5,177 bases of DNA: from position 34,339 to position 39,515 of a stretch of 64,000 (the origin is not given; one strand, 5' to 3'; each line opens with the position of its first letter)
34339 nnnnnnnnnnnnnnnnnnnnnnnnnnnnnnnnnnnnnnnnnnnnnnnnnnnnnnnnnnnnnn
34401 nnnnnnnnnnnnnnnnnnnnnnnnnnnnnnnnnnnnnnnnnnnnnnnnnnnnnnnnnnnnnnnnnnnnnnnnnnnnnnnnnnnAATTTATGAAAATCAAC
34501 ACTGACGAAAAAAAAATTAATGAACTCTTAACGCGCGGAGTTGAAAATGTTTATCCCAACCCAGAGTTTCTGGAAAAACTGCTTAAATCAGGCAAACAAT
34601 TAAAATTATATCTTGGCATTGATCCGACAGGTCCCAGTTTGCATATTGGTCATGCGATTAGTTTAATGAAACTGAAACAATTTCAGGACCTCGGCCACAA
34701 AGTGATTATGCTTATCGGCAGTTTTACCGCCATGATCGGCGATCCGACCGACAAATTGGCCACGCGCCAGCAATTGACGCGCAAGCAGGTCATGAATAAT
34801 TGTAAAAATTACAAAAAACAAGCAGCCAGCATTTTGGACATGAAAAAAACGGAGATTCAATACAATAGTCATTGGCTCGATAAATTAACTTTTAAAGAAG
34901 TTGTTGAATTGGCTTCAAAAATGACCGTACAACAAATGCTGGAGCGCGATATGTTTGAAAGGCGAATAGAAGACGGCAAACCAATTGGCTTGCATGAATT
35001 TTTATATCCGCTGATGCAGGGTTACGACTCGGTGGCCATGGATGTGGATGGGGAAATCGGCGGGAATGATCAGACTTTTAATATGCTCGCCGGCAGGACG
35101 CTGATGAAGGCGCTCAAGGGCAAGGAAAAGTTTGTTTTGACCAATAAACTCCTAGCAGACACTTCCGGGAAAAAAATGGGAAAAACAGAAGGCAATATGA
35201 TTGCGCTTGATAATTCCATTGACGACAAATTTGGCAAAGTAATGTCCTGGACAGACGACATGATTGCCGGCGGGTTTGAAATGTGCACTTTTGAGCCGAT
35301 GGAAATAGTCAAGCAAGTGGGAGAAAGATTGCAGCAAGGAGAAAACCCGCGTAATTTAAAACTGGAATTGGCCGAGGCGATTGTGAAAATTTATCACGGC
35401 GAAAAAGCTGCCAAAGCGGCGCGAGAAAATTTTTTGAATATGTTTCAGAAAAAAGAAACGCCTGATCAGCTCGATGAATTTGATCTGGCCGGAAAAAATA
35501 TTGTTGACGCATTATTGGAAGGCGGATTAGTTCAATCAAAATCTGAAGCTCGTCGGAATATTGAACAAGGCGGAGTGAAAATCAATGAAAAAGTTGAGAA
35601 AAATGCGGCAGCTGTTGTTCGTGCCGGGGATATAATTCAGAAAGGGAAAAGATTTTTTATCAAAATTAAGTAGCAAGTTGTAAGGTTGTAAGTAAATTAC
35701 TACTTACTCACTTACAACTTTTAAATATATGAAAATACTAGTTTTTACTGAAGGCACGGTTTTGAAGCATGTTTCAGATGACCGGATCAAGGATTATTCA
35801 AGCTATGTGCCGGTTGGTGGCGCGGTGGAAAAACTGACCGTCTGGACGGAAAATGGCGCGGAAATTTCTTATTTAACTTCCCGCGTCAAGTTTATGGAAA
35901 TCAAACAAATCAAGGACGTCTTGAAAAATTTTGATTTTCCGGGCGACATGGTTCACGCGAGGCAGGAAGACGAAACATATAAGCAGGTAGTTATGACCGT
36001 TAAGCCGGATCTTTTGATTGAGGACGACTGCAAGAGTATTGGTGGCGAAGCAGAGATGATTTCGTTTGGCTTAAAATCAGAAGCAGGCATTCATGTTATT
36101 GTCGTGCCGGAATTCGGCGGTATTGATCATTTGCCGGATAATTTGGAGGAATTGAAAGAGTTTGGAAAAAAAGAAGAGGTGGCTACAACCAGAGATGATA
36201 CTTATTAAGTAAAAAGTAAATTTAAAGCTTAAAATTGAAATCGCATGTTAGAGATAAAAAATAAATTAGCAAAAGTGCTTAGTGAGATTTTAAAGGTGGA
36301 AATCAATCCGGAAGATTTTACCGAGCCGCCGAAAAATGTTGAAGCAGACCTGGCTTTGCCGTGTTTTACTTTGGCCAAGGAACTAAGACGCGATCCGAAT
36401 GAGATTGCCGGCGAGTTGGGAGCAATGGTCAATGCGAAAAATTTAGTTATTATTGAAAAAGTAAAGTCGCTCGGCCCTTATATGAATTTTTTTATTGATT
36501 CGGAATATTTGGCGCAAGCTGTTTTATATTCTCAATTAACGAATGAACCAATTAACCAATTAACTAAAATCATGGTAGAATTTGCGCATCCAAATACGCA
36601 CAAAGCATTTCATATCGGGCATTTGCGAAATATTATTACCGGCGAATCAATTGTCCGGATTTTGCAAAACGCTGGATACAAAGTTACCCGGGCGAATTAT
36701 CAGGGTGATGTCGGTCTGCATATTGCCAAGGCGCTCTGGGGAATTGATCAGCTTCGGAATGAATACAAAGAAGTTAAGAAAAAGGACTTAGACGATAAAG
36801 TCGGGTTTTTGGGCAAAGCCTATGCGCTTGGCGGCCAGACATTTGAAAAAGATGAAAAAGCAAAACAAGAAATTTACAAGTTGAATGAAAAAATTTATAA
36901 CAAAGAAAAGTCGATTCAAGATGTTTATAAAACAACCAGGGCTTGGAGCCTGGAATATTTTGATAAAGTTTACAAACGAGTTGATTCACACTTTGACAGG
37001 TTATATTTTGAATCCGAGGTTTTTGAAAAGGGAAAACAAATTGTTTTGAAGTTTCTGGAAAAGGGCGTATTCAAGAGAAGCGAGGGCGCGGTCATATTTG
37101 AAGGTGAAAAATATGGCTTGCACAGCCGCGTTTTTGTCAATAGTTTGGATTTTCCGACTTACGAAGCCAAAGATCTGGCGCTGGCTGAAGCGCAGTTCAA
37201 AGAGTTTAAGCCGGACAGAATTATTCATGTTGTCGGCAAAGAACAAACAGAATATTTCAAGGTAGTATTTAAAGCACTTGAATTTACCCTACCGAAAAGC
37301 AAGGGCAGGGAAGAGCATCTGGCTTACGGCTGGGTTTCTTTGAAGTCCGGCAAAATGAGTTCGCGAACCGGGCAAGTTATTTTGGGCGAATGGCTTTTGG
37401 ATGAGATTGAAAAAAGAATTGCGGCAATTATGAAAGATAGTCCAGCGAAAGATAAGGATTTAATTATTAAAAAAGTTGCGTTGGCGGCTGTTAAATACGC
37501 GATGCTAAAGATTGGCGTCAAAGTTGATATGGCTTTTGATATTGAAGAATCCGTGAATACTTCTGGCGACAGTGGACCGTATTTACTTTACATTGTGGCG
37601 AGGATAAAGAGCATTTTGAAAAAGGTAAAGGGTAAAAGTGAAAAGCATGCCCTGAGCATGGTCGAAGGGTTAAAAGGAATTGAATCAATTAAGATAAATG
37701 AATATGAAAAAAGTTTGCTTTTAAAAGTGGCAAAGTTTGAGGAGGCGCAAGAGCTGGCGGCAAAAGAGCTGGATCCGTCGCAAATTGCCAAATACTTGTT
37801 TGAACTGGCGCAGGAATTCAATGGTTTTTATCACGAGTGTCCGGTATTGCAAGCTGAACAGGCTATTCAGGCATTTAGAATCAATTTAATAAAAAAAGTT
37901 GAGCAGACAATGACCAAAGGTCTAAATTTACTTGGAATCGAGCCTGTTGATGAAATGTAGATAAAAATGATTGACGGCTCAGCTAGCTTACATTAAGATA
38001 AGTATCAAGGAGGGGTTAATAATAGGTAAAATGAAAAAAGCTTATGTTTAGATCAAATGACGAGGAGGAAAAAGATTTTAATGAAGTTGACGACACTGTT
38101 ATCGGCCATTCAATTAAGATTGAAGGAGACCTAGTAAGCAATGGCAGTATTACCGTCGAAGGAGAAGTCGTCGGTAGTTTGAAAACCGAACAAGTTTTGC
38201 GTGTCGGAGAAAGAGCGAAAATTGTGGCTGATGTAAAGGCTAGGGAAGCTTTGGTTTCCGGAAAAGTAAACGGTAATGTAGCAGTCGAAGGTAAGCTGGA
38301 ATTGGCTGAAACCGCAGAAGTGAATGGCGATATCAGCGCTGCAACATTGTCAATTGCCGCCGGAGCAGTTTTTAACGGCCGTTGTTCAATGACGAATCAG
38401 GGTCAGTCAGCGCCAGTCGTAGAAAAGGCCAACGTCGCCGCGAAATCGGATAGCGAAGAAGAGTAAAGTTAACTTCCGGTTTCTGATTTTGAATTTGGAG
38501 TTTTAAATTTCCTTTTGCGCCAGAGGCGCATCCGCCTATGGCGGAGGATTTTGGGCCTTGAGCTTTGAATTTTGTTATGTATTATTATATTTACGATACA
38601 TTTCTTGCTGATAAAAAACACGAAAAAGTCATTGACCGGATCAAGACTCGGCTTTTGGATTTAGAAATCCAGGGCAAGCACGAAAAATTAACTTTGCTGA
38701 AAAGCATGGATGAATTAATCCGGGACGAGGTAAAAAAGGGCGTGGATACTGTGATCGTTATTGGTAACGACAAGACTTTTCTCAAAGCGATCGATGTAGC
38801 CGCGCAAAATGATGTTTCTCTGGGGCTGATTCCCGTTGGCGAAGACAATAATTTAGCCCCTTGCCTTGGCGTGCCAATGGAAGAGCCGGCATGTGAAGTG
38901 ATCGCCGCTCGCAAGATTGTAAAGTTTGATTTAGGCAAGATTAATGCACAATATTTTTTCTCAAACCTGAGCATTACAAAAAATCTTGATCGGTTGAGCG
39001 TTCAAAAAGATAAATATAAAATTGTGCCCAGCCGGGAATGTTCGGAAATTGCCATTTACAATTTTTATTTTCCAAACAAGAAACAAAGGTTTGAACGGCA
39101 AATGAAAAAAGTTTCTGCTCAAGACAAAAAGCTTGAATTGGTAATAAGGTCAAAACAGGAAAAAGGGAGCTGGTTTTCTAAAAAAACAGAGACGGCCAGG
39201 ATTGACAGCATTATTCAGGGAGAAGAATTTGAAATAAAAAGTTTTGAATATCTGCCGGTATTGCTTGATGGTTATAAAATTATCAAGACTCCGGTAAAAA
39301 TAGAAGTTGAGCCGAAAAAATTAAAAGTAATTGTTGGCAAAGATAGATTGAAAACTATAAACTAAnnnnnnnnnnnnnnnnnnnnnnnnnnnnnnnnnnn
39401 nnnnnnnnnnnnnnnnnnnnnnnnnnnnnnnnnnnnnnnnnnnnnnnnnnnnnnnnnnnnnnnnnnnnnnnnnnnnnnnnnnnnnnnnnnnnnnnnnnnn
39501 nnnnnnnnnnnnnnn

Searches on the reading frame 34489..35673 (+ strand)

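Call 47: search_protein_families(library=pfam, proteins=[window:34489-35673:+], max_evalue=0.001)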
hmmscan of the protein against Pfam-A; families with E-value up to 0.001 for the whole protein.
window:34489-35673:+ (394 aa): 4 families
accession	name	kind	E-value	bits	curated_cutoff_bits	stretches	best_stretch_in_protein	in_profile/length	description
PF00579.31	tRNA-synt_1b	-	5.1e-74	249.7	21.1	1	35-320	3-292/292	tRNA synthetases class I (W and Y)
PF22421.1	SYY_C-terminal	-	8e-08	32.5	27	1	334-384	17-67/83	Tyrosine--tRNA ligase SYY-like C-terminal domain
PF01479.30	S4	-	2.5e-07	30.8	22.8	1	345-383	10-48/48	S4 domain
PF00133.28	tRNA-synt_1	-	0.00014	21.2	22.7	0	192-245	335-391/414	tRNA synthetases class I (I, L, M and V)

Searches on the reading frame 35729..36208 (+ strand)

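Call 47: search_protein_families(library=pfam, proteins=[window:35729-36208:+], max_evalue=0.001)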
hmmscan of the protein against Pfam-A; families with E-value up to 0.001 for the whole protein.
window:35729-36208:+ (159 aa): 1 family
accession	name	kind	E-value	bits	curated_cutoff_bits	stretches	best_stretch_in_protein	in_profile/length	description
PF24694.1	LNS2_PITM1-3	-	0.00011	22.7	27.7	1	30-81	24-74/124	PITM 1-3, LNS2 domain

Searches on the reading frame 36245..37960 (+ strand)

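Call 47: search_protein_families(library=pfam, proteins=[window:36245-37960:+], max_evalue=0.001)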
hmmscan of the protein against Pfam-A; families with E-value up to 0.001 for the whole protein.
window:36245-37960:+ (571 aa): 4 families
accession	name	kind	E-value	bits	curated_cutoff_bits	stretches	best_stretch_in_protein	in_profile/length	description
PF00750.26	tRNA-synt_1d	-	3.3e-38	132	23.3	1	100-431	13-347/349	tRNA synthetases class I (R), catalytic domain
PF05746.21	DALR_1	-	1.3e-30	106.4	22.3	1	447-571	1-117/117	DALR anticodon binding domain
PF03485.21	Arg_tRNA_synt_N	-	1.2e-11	45.5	21.5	1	3-84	2-85/85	Arginyl tRNA synthetase N terminal domain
PF09334.17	tRNA-synt_1g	-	5.1e-07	29.2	20.1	0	315-390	269-347/391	tRNA synthetases class I (M)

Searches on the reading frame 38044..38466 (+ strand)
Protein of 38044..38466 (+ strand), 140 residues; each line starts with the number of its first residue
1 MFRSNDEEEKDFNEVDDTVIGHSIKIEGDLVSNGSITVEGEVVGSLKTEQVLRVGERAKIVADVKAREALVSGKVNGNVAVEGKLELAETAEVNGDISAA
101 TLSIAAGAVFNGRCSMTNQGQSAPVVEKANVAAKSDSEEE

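Call 64: search_protein_families(library=pfam, proteins=[window:38044-38466:+], max_evalue=0.001)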
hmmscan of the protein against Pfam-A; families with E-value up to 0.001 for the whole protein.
window:38044-38466:+ (140 aa): 1 family
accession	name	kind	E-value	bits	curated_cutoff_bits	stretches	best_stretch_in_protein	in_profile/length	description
PF04519.19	Bactofilin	-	5.7e-27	94.3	27.9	1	18-114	1-97/98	Polymer-forming cytoskeletal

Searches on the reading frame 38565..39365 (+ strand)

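Call 47: search_protein_families(library=pfam, proteins=[window:38565-39365:+], max_evalue=0.001)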
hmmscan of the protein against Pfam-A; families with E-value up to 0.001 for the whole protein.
window:38565-39365:+ (266 aa): 1 family
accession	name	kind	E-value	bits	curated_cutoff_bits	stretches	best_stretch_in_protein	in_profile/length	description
PF00781.29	DAGK_cat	-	2.3e-11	43.8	23.6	1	16-126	12-125/125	Diacylglycerol kinase catalytic domain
